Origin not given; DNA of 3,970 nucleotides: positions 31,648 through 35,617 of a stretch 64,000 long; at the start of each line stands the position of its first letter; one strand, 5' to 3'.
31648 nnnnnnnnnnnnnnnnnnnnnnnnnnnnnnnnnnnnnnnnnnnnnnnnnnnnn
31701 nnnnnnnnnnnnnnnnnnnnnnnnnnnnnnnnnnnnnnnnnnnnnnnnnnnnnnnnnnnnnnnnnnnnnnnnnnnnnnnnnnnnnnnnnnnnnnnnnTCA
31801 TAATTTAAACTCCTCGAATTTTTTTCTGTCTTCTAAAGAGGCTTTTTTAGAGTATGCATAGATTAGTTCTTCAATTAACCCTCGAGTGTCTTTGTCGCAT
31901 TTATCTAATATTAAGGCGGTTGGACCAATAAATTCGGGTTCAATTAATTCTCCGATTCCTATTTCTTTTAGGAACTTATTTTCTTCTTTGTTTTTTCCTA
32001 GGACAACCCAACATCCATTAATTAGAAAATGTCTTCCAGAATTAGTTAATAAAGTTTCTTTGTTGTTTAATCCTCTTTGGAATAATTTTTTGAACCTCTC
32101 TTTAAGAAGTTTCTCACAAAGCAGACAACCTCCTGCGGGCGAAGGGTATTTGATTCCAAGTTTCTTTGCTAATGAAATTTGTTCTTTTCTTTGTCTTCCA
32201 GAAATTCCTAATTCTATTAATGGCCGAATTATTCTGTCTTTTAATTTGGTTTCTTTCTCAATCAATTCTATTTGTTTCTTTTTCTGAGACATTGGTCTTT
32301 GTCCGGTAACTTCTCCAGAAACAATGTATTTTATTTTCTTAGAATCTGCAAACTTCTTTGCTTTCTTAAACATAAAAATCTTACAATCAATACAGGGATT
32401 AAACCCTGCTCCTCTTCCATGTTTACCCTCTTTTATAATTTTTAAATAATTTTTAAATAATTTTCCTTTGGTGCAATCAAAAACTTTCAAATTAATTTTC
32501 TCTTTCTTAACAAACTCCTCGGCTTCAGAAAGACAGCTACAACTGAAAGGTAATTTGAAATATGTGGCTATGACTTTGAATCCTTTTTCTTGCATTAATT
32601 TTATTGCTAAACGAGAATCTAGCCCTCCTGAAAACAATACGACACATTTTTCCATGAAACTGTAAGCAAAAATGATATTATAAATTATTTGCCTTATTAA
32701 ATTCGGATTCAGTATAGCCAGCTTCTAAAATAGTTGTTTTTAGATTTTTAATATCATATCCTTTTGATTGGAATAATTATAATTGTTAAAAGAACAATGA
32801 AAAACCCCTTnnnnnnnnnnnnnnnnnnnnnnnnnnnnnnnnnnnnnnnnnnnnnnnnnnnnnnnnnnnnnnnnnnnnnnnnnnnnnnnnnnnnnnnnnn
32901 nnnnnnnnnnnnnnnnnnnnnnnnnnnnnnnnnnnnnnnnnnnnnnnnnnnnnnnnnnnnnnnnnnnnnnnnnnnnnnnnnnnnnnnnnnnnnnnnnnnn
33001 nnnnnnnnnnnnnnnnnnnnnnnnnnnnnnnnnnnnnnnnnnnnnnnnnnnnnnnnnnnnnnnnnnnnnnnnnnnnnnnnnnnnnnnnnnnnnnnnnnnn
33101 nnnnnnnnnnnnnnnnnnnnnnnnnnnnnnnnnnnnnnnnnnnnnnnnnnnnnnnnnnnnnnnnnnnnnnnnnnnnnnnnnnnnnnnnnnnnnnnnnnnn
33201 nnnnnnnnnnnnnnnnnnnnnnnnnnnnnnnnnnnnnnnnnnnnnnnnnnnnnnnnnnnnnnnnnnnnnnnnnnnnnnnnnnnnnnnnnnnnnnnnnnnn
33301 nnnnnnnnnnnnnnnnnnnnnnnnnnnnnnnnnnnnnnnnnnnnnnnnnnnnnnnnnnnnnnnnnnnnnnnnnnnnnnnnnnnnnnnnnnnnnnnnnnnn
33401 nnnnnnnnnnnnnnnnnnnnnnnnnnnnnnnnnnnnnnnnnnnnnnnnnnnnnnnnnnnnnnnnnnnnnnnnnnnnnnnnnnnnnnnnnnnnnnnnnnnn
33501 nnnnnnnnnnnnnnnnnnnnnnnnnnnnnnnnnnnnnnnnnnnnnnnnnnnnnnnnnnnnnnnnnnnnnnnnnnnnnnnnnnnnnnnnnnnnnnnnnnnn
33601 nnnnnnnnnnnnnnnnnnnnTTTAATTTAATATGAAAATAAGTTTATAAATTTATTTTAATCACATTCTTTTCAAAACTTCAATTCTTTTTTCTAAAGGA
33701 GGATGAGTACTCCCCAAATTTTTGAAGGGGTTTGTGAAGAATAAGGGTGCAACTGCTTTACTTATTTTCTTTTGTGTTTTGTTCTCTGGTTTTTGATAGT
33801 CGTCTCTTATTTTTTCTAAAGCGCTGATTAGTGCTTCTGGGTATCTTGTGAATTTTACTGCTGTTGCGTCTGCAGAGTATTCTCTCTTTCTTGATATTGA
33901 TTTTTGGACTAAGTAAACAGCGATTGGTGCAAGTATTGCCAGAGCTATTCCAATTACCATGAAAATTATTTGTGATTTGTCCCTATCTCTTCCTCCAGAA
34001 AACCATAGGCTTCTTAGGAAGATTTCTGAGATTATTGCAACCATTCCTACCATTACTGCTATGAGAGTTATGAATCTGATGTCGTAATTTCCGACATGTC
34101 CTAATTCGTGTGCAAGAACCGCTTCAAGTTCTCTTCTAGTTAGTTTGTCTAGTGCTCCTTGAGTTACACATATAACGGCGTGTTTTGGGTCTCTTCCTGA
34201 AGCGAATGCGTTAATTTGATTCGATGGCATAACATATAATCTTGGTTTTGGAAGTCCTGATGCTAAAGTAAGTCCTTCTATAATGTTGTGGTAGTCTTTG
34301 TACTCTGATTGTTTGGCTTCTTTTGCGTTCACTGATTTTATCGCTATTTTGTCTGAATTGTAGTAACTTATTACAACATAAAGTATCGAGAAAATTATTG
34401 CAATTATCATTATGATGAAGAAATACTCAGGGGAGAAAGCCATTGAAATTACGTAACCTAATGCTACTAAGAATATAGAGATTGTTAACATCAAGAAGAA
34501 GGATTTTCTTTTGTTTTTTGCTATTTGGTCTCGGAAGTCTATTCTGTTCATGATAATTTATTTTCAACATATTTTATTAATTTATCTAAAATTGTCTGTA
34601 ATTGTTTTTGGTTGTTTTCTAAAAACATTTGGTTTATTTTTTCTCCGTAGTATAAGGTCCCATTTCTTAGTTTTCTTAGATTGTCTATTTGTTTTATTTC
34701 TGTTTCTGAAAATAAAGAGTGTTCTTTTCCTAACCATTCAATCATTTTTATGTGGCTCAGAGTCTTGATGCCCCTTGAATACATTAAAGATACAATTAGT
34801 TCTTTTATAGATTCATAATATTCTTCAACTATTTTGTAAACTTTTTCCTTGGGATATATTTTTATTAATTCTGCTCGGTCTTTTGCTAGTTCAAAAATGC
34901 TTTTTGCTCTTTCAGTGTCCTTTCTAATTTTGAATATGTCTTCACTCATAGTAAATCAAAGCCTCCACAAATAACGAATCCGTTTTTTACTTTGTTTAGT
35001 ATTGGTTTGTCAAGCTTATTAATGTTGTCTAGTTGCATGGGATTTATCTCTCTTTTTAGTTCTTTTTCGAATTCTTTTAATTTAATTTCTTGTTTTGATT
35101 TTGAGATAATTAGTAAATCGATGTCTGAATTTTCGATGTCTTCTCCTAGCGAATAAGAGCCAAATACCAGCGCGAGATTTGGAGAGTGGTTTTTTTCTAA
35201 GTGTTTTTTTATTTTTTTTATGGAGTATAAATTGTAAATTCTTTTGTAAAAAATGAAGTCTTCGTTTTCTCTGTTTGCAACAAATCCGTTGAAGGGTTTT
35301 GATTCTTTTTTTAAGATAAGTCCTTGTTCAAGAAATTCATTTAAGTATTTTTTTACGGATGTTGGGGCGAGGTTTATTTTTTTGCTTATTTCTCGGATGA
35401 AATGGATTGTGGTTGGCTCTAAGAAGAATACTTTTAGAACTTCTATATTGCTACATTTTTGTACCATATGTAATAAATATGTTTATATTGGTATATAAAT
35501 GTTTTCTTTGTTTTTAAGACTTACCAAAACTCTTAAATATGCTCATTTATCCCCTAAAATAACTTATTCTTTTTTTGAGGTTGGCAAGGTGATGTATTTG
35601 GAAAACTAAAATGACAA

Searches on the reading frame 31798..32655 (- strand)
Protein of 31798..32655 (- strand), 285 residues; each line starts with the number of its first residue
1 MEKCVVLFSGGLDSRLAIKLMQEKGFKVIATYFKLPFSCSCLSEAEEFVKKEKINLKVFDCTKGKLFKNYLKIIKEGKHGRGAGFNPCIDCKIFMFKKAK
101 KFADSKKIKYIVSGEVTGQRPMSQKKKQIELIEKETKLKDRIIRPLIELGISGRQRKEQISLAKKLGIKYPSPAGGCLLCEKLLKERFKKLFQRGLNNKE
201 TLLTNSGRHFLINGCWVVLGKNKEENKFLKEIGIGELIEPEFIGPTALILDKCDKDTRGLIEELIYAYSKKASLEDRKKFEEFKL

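Call 36: search_protein_families(library=pfam, proteins=[window:31798-32655:-], max_evalue=0.001)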
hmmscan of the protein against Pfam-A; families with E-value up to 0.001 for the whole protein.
window:31798-32655:- (285 aa): 4 families
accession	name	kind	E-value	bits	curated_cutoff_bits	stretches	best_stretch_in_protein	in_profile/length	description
PF02568.20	ThiI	-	1.7e-14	54.4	20.5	1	2-167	4-160/197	Thiamine biosynthesis protein (ThiI)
PF03054.22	tRNA_Me_trans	-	3.1e-07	30.7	20.6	1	3-140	2-149/202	tRNA methyl transferase HUP domain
PF18297.6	NFACT-R_2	-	9.4e-06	26.2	26.9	1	207-272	1-70/104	NFACT protein RNA binding domain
PF06508.19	QueC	-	0.00049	20.1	22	1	3-62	1-61/210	Queuosine biosynthesis protein QueC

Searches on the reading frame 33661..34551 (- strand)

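Call 37: search_protein_families(library=pfam, proteins=[window:33661-34551:-], max_evalue=0.001)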
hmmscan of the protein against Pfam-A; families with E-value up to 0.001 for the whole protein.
window:33661-34551:- (296 aa): 3 families
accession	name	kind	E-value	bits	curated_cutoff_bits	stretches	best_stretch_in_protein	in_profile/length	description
PF01435.24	Peptidase_M48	-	7.2e-32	111.1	20.3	1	85-295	5-184/186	Peptidase family M48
PF24838.2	8xMP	-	9.5e-06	25.9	30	1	13-78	19-88/136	Octameric membrane protein family (8xMP)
PF05569.17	Peptidase_M56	-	1.2e-05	25.1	31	0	47-167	105-218/296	BlaR1 peptidase M56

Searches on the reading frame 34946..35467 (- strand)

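Call 37: search_protein_families(library=pfam, proteins=[window:34946-35467:-], max_evalue=0.001)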
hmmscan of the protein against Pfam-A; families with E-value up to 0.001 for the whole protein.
window:34946-35467:- (173 aa): 3 families
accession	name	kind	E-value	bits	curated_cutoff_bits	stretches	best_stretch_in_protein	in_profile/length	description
PF18765.7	Polbeta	-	5.1e-12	46.2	26.9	1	84-166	1-87/93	Polymerase beta, Nucleotidyltransferase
PF01909.29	NTP_transf_2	-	3.8e-10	40.5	21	1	83-139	1-63/93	Nucleotidyltransferase domain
PF13412.12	HTH_24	-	0.0001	22.3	21.9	1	24-51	20-47/48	Winged helix-turn-helix DNA-binding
